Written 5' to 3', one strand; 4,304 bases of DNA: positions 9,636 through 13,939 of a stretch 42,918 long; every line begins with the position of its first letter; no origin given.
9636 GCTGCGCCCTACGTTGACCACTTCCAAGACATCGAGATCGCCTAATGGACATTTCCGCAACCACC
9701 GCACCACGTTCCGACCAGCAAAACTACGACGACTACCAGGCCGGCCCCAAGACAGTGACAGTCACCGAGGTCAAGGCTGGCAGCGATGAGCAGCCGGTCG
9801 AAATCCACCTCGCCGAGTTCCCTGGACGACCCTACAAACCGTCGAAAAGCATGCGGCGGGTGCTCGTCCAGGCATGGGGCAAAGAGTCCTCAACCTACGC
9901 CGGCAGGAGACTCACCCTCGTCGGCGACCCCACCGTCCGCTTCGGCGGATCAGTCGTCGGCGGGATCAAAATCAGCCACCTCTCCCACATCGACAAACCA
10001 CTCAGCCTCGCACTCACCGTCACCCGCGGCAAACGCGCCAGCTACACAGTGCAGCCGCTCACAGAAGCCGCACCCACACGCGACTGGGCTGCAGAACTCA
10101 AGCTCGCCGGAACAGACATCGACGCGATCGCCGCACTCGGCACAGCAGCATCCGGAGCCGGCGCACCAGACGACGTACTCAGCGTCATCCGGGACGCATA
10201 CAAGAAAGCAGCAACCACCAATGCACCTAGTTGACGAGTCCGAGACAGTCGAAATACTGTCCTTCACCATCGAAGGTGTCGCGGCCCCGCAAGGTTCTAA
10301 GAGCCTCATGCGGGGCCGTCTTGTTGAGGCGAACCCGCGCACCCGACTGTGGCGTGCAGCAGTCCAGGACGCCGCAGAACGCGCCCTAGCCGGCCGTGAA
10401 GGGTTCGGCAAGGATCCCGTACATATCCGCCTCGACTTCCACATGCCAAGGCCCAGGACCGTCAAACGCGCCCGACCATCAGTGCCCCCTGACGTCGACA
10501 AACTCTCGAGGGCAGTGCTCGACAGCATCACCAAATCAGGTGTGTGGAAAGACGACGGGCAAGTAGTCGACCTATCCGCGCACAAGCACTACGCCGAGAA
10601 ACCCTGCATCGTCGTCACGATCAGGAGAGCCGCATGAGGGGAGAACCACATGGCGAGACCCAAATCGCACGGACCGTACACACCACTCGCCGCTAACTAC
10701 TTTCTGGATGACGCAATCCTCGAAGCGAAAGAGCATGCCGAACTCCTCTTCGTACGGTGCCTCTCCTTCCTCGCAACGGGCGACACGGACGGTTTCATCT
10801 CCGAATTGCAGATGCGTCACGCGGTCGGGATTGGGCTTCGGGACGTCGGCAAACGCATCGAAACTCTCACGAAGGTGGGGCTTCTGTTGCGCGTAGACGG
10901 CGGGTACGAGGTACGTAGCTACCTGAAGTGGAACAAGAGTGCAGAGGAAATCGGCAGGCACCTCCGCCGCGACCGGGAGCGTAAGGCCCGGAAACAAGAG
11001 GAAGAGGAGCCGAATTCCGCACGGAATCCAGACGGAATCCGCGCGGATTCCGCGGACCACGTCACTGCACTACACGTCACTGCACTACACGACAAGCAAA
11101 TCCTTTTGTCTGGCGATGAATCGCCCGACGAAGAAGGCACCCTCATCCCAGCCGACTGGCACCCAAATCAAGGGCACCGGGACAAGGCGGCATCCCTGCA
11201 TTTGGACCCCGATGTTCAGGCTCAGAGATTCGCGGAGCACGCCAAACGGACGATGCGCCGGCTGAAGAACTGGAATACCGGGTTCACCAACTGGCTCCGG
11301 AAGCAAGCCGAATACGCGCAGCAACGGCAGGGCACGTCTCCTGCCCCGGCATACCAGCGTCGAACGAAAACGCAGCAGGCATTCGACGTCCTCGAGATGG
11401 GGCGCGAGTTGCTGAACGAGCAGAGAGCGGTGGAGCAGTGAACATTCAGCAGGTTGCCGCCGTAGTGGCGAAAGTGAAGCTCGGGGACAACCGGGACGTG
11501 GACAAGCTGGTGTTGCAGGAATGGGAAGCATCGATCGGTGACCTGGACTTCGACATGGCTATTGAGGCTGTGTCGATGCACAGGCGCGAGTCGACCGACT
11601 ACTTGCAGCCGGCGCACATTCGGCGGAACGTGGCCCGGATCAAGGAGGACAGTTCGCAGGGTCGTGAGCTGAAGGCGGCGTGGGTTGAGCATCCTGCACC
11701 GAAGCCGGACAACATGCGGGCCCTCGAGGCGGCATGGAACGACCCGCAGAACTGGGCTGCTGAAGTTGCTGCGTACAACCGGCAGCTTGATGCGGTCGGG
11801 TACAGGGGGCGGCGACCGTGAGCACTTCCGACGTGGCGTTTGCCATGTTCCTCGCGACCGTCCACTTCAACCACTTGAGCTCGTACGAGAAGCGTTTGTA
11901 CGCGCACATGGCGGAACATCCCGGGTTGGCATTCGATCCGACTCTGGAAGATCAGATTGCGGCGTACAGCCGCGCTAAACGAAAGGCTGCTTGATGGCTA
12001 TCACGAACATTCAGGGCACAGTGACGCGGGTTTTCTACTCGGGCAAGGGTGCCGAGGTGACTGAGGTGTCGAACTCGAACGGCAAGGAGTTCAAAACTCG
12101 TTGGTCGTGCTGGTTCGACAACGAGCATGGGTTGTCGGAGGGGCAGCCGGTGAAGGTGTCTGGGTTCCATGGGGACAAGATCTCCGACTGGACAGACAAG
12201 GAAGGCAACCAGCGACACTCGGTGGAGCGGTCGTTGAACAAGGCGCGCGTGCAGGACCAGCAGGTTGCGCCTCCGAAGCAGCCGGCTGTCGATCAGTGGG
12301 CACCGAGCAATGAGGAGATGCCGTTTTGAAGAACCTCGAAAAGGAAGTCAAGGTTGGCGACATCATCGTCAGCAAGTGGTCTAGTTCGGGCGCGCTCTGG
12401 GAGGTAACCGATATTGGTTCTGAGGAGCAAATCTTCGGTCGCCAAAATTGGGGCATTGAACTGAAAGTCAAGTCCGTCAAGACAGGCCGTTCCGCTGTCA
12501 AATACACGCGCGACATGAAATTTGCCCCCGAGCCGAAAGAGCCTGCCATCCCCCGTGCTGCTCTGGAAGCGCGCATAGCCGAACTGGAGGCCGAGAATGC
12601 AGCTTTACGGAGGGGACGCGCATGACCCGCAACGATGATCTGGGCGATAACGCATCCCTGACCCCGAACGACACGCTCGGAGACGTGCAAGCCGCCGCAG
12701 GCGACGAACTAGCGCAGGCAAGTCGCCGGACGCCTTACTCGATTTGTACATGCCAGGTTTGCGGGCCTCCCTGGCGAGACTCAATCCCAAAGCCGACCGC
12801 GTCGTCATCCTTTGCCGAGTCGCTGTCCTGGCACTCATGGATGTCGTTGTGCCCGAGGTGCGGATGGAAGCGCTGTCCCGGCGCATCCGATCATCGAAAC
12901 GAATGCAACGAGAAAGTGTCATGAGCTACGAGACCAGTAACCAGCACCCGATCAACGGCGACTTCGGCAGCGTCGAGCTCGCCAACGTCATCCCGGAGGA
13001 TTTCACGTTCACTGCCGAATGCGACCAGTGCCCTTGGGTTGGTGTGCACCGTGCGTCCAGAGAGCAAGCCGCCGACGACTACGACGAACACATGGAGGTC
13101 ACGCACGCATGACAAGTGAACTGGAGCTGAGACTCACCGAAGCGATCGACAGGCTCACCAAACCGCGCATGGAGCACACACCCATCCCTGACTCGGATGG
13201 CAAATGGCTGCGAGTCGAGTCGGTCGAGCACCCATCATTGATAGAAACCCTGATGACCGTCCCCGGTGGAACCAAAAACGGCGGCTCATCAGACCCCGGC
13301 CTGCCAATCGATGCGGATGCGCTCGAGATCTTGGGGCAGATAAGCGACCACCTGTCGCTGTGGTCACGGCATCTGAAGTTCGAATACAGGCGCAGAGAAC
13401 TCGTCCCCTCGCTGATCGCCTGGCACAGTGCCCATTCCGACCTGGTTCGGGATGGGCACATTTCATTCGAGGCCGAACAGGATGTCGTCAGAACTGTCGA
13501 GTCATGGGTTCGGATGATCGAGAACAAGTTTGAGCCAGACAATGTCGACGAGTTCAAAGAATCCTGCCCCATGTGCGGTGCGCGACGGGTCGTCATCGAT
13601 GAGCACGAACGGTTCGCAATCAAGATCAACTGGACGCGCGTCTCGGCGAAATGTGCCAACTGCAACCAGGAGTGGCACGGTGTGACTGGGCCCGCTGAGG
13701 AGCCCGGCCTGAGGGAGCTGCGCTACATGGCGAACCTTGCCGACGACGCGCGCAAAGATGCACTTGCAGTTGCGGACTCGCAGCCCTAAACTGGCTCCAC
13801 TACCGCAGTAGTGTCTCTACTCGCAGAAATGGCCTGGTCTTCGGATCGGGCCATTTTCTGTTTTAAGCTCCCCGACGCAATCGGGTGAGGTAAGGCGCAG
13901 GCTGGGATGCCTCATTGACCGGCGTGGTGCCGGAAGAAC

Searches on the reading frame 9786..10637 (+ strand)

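Call 11: search_protein_families(library=pfam, proteins=[window:9786-10637:+], max_evalue=0.01)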
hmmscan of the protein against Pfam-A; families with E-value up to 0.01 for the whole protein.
window:9786-10637:+ (283 aa): 1 family
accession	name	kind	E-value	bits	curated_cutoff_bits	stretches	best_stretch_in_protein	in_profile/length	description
PF05866.16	RusA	-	1.6e-15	58.3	22.8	1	183-280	23-124/124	Endodeoxyribonuclease RusA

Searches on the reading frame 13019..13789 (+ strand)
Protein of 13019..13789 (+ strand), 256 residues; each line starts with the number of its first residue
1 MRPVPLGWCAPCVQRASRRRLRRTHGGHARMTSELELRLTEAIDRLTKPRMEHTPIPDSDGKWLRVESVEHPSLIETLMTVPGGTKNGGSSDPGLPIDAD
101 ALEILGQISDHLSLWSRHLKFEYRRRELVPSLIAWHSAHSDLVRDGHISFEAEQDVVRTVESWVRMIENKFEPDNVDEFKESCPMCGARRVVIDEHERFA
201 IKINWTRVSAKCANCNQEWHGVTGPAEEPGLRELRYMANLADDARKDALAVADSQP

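Call 12: search_protein_families(library=pfam, proteins=[window:13019-13789:+], max_evalue=0.01)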
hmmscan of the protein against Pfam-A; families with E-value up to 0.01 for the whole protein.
window:13019-13789:+ (256 aa): 1 family
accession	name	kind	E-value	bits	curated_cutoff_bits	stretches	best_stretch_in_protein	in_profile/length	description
PF24030.1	DUF7341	-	2.4e-06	28.4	27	1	35-169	5-131/133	Domain of unknown function (DUF7341)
